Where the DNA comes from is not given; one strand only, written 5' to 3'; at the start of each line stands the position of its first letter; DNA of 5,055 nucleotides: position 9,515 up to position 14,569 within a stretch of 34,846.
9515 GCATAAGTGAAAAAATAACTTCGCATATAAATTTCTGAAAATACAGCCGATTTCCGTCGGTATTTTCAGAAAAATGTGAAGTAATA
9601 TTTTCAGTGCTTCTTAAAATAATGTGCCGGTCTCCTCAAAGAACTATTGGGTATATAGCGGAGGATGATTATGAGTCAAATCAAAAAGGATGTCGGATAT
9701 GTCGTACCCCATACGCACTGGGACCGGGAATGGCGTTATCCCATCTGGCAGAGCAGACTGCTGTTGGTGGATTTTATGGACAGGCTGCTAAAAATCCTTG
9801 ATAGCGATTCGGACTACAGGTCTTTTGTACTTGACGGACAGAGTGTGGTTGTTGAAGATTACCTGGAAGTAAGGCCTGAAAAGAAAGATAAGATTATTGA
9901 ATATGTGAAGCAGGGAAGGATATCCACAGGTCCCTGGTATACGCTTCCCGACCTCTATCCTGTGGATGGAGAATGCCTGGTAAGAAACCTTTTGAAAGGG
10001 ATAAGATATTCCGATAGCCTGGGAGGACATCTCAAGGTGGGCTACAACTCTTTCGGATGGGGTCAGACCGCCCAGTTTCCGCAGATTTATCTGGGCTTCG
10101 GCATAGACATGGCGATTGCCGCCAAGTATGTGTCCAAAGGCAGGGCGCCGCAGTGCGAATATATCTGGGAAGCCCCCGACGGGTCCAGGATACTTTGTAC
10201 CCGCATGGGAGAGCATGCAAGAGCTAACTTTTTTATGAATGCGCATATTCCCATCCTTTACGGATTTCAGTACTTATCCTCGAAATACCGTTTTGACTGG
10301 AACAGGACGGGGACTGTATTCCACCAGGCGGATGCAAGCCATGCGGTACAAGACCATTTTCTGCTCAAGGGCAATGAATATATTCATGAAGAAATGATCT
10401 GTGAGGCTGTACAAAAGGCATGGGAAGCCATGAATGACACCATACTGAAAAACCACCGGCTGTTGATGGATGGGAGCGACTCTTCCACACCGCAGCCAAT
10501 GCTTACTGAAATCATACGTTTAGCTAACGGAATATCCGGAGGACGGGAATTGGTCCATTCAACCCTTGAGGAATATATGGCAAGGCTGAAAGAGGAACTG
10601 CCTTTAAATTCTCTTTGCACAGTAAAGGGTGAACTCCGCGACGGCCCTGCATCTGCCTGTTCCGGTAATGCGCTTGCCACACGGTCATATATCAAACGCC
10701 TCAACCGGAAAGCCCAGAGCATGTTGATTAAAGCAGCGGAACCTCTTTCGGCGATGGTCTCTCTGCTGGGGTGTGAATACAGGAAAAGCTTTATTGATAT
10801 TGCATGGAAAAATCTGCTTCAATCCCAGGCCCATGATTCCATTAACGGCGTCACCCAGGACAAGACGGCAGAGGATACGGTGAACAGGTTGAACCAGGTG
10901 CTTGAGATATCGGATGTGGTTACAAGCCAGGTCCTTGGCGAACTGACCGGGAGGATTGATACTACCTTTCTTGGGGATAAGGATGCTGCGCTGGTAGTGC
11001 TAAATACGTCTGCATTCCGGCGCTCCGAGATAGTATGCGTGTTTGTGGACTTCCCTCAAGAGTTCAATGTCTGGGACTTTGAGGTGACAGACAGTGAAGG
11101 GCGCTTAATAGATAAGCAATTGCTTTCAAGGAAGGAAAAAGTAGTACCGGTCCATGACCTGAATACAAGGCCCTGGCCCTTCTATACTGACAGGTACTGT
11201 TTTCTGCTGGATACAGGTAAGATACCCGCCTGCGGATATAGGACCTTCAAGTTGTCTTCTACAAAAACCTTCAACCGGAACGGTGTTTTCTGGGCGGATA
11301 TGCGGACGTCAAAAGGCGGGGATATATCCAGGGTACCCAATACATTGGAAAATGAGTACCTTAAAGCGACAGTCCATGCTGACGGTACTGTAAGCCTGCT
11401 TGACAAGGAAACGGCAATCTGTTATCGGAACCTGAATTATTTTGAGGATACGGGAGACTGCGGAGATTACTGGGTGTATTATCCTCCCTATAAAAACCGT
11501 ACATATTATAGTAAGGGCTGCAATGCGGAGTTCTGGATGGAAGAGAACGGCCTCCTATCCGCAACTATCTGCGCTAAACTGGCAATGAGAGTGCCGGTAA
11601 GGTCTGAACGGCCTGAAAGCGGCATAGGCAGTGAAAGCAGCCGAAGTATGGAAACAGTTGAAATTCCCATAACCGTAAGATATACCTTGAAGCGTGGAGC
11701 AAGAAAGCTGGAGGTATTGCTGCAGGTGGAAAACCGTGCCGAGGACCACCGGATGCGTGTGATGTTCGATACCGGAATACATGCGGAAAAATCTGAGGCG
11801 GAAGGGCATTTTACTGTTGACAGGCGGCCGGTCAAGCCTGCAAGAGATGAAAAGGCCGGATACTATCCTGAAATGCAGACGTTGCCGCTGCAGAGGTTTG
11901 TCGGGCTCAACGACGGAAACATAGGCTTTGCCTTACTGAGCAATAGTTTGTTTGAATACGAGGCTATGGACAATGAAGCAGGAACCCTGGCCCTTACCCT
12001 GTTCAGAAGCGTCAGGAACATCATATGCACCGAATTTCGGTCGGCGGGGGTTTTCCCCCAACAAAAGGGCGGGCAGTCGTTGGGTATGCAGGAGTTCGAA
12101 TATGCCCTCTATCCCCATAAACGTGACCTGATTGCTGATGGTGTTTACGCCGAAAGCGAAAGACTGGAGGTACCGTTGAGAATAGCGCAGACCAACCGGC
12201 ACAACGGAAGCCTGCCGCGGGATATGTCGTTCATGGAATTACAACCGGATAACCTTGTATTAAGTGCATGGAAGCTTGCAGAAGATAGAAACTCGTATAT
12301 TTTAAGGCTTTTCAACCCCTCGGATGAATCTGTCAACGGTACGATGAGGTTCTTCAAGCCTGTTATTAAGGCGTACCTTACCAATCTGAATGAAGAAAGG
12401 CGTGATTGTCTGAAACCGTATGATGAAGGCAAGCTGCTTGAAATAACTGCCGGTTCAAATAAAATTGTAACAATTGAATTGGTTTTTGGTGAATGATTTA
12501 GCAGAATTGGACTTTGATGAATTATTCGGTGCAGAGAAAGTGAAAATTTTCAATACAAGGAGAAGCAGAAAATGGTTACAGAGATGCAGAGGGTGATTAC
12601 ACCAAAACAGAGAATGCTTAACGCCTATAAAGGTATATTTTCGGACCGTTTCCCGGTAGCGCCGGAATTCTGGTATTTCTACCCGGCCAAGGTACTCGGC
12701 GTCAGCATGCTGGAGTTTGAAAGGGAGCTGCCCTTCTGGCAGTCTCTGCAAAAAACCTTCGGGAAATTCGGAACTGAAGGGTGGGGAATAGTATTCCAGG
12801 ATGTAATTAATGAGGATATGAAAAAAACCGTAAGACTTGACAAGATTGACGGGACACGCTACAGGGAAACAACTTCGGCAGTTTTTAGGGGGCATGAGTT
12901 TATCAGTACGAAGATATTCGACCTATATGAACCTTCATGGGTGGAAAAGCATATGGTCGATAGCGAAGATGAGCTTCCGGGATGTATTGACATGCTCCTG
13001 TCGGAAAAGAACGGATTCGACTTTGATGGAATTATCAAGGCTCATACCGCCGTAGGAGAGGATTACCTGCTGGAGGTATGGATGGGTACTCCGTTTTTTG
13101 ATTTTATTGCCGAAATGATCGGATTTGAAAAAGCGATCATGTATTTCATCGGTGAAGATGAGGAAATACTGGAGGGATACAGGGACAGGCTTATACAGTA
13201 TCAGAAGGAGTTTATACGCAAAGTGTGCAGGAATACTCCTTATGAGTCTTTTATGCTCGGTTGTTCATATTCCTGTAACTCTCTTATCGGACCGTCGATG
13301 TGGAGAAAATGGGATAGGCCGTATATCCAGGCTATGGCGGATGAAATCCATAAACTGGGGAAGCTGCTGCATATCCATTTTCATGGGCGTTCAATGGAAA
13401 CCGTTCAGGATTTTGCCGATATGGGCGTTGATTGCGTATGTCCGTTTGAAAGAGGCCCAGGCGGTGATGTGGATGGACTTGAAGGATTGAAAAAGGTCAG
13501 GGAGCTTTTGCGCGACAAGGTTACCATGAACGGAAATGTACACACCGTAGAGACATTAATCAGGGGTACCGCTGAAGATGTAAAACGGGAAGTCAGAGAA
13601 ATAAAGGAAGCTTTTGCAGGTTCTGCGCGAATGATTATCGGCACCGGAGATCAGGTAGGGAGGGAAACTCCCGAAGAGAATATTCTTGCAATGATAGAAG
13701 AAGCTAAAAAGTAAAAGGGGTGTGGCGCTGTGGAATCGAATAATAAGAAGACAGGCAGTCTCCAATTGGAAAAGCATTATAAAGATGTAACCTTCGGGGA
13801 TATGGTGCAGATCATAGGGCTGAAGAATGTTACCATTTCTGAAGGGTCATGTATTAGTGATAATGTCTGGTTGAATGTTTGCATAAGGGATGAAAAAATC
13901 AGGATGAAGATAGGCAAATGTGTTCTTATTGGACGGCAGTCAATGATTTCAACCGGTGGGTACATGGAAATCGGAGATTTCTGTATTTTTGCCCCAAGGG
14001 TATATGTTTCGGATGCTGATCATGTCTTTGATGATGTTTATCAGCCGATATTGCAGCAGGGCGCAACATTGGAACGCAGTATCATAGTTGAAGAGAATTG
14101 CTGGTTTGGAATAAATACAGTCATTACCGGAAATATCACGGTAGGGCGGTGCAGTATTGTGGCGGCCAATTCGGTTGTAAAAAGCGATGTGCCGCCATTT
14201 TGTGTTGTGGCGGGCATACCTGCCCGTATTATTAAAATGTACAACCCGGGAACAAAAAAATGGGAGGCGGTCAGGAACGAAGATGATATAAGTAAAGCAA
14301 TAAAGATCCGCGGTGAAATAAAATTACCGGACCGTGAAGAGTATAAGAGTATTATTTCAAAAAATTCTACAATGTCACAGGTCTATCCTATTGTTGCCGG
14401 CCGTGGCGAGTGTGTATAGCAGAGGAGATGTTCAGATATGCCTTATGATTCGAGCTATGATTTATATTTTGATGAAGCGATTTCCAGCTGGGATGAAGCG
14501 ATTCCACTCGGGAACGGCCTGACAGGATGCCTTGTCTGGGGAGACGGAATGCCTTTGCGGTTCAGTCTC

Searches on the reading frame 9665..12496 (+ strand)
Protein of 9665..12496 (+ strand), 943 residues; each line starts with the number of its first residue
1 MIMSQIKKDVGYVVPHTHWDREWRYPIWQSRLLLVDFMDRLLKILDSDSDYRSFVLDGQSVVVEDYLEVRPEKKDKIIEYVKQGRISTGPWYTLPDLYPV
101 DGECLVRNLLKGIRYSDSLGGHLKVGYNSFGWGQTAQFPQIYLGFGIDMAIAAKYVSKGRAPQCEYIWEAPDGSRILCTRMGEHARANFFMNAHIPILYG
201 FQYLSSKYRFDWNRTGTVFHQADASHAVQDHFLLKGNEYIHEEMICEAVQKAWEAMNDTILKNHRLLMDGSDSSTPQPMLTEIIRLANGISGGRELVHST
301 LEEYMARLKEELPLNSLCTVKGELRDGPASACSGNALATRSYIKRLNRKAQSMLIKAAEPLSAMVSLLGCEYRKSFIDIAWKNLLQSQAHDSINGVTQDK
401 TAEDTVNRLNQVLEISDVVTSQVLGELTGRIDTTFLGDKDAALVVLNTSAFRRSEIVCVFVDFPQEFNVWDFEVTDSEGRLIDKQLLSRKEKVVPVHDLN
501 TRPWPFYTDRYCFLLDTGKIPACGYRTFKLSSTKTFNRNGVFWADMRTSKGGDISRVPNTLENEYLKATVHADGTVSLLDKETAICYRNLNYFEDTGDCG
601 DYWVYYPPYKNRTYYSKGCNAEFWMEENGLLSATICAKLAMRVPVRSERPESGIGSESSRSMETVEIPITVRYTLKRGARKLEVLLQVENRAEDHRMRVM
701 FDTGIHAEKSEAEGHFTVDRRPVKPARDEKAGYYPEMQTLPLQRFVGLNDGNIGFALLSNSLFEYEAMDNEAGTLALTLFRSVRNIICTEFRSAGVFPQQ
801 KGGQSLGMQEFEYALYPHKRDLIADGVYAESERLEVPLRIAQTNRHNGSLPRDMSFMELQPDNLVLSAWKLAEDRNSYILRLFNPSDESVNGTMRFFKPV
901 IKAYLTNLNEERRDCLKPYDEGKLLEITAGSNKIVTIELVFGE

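Call 7: search_protein_families(library=pfam, proteins=[window:9665-12496:+], max_evalue=0.0001)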
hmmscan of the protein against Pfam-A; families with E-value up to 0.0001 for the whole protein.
window:9665-12496:+ (943 aa): 4 families
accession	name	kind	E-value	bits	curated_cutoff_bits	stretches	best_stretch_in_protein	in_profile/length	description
PF01074.27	Glyco_hydro_38N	-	3.7e-28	99.1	25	1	12-310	3-257/270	Glycosyl hydrolases family 38 N-terminal domain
PF07748.19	Glyco_hydro_38C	-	2.5e-19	70.8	25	1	561-783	1-200/206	Glycosyl hydrolases family 38 C-terminal domain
PF09261.16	Alpha-mann_mid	-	1.7e-13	50.9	31.1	1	338-425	8-94/96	Alpha mannosidase middle domain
PF17677.7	Glyco_hydro38C2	-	2.7e-09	37.5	22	1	863-937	1-72/72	Glycosyl hydrolases family 38 C-terminal beta sandwich domain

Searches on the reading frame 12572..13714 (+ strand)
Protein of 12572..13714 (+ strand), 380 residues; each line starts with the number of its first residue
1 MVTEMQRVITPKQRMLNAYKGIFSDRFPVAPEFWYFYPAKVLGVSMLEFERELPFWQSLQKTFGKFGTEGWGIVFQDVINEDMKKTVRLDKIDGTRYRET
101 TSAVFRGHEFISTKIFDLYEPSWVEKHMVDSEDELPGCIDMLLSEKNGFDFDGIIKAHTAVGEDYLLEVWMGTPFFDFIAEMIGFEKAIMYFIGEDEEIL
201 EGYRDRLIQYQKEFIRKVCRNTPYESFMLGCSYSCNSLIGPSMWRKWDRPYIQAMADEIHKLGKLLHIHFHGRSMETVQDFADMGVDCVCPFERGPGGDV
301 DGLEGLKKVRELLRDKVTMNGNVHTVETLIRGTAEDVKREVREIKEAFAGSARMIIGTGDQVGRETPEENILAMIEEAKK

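Call 7: search_protein_families(library=pfam, proteins=[window:12572-13714:+], max_evalue=0.0001)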
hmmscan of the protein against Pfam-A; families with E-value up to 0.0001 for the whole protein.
window:12572-13714:+ (380 aa): 1 family
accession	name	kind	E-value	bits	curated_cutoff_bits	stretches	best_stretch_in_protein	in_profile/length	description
PF01208.23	URO-D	-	4e-18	66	23.9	1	165-380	137-345/346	Uroporphyrinogen decarboxylase (URO-D)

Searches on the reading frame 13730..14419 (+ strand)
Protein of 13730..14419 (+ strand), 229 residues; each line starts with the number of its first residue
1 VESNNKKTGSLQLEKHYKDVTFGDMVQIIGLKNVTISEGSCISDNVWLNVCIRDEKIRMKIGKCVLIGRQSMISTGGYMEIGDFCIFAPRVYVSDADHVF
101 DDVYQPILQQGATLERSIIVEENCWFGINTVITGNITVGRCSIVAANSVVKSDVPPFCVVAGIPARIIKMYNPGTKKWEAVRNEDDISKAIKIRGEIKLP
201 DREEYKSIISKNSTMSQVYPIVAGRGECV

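Call 7: search_protein_families(library=pfam, proteins=[window:13730-14419:+], max_evalue=0.0001)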
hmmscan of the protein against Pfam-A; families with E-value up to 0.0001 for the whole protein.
window:13730-14419:+ (229 aa): 1 family
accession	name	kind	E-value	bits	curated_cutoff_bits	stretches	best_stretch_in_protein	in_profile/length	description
PF00132.30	Hexapep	-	2.2e-09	37.1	27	1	118-151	2-35/36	Bacterial transferase hexapeptide (six repeats)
